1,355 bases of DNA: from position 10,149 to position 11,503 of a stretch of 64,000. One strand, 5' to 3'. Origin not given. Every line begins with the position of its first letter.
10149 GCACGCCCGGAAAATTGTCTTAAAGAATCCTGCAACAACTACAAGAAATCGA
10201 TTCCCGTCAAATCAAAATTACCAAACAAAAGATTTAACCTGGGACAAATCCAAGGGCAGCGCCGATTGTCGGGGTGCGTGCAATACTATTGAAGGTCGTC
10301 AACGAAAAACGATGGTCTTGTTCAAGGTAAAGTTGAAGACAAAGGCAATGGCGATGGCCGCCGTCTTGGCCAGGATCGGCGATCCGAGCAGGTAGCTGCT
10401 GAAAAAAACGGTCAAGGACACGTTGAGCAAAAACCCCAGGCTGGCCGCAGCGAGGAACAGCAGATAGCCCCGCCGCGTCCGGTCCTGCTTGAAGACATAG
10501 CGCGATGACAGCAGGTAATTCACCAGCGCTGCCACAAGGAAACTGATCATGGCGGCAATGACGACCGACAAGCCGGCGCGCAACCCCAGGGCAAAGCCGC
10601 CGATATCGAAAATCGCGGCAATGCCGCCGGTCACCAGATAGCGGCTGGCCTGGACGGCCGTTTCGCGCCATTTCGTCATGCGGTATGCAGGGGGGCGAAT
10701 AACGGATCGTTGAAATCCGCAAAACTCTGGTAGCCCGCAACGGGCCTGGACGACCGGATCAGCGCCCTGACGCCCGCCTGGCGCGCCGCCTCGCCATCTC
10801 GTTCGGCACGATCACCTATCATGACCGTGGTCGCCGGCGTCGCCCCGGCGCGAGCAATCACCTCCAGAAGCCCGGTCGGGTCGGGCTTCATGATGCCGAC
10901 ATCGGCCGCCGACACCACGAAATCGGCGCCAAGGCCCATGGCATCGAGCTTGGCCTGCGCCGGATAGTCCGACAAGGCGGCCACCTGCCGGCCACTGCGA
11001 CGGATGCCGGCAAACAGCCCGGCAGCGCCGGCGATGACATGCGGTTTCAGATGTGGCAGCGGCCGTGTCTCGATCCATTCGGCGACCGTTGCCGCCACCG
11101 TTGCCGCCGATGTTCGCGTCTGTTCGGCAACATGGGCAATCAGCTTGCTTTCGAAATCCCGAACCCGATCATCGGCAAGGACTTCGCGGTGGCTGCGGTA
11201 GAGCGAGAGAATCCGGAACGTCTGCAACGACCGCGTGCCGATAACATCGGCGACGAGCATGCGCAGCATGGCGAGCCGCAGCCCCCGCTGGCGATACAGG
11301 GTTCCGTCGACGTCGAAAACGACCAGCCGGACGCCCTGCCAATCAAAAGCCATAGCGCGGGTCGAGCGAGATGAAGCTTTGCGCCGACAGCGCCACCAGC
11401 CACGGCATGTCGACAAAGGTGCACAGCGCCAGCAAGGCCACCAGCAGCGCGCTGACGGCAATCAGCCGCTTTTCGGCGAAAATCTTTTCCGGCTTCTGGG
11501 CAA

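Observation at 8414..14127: UbiA-HAD-GtrA plus two large polytopic proteins: a putative polyprenyl-phospho-pentose glycosylation system wedged between rpoZ and spoT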

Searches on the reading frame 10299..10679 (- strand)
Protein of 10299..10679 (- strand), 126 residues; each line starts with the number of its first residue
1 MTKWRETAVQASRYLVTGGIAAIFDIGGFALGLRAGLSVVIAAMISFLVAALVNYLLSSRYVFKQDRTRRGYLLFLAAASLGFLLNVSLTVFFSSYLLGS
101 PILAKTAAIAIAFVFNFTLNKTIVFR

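Call 3: search_protein_families(library=pfam, proteins=[window:10299-10679:-], max_evalue=0.01)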
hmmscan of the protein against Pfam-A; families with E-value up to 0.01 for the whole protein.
window:10299-10679:- (126 aa): 1 family
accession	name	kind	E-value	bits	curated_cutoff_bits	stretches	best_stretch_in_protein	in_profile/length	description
PF04138.20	GtrA_DPMS_TM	-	2.7e-21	76.4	26.1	1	13-125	1-117/117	GtrA/DPMS, transmembrane domain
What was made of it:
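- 10299..10679 (-): GtrA-family small membrane protein, the proposed flippase for the lipid-linked sugar. Its start overlaps the HAD stop by 4 nt. PF04138, 76.4 bits against a cut-off of 26.1 (call 3).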

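Call 4: search_protein_families(library=ncbifam, proteins=[window:10299-10679:-], max_evalue=0.01)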
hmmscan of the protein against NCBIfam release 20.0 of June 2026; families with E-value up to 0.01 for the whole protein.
window:10299-10679:- (126 aa): 0 families

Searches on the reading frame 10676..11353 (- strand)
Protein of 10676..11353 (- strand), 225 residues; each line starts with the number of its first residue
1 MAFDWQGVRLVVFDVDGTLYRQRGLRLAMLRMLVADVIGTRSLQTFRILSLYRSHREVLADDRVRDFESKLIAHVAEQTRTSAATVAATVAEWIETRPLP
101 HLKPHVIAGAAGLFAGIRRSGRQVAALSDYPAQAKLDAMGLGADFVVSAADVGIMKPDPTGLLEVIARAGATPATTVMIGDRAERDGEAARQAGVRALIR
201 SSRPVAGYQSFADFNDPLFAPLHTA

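Call 3: search_protein_families(library=pfam, proteins=[window:10676-11353:-], max_evalue=0.01)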
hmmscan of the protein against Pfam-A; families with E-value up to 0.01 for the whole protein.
window:10676-11353:- (225 aa): 5 families
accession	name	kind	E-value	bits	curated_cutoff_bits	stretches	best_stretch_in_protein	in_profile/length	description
PF00702.32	Hydrolase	-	6.1e-19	69.6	26.4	1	8-194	1-191/191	haloacid dehalogenase-like hydrolase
PF13419.12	HAD_2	-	8.8e-12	45.9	23.8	1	11-197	1-175/178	Haloacid dehalogenase-like hydrolase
PF13242.12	Hydrolase_like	-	3.9e-08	33.5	22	1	156-198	4-46/75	HAD-hyrolase-like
PF12710.13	HAD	-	0.0021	19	27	1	11-182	1-181/189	haloacid dehalogenase-like hydrolase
PF18580.7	HTH_SUN2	-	0.0085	16.8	30.4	0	62-94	3-35/58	SUN2 helix-turn-helix domain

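Call 4: search_protein_families(library=ncbifam, proteins=[window:10676-11353:-], max_evalue=0.01)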
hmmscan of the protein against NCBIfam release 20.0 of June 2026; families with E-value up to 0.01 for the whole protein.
window:10676-11353:- (225 aa): 27 families (the best 25 are shown)
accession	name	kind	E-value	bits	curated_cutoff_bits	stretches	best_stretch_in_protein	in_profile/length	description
TIGR02253.1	CTE7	subfamily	7.6e-14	52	169.75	1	8-200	2-193/221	TIGR02253 family HAD-type hydrolase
TIGR01549.1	HAD-SF-IA-v1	subfamily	1.6e-09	38.3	23.3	1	128-194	83-149/149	HAD-IA family hydrolase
TIGR02252.1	DREG-2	subfamily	1.9e-09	37.6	155.2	1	105-198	105-202/203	HAD hydrolase, REG-2-like, family IA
TIGR01662.1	HAD-SF-IIIA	subfamily_domain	2e-07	31.2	44.6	1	139-197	74-135/141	HAD-IIIA family hydrolase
TIGR01509.1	HAD-SF-IA-v3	subfamily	4.7e-07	30.1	29.4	1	79-196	39-150/154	HAD-IA family hydrolase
TIGR01449.2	PGP_bact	equivalog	6.8e-07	29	180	1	11-199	1-183/213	phosphoglycolate phosphatase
NF009698.0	PRK13223.1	equivalog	1.2e-06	27.9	466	1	8-198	13-198/272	phosphoglycolate phosphatase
NF009804.0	PRK13288.1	equivalog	1.8e-06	27.6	218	1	144-197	126-178/215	pyrophosphatase PpaX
TIGR02254.1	YjjG_YfnB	equivalog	2.7e-06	27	159.9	1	144-198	140-194/223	YjjG family noncanonical pyrimidine nucleotidase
NF009695.0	PRK13222.1-2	equivalog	3.6e-06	26.6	225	1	146-197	140-190/226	phosphoglycolate phosphatase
TIGR01656.1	Histidinol-ppas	subfamily_domain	7.6e-06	25.9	84.15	1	154-198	100-143/149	histidinol-phosphate phosphatase domain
NF009699.0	PRK13225.1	equivalog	1.5e-05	24.6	368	1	66-198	106-236/273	phosphoglycolate phosphatase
TIGR02009.1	PGMB-YQAB-SF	subfamily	2.4e-05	24.6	153.35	1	11-198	4-184/186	beta-phosphoglucomutase family hydrolase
TIGR01454.1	AHBA_synth_RP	hypoth_equivalog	4.2e-05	23.3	246.65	1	106-198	76-172/205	AHBA synthesis associated protein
NF053830.1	RUBPPhHalo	equivalog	7.1e-05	22.5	330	1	112-198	110-201/234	ribulose-1,5-bisphosphate 5-phosphatase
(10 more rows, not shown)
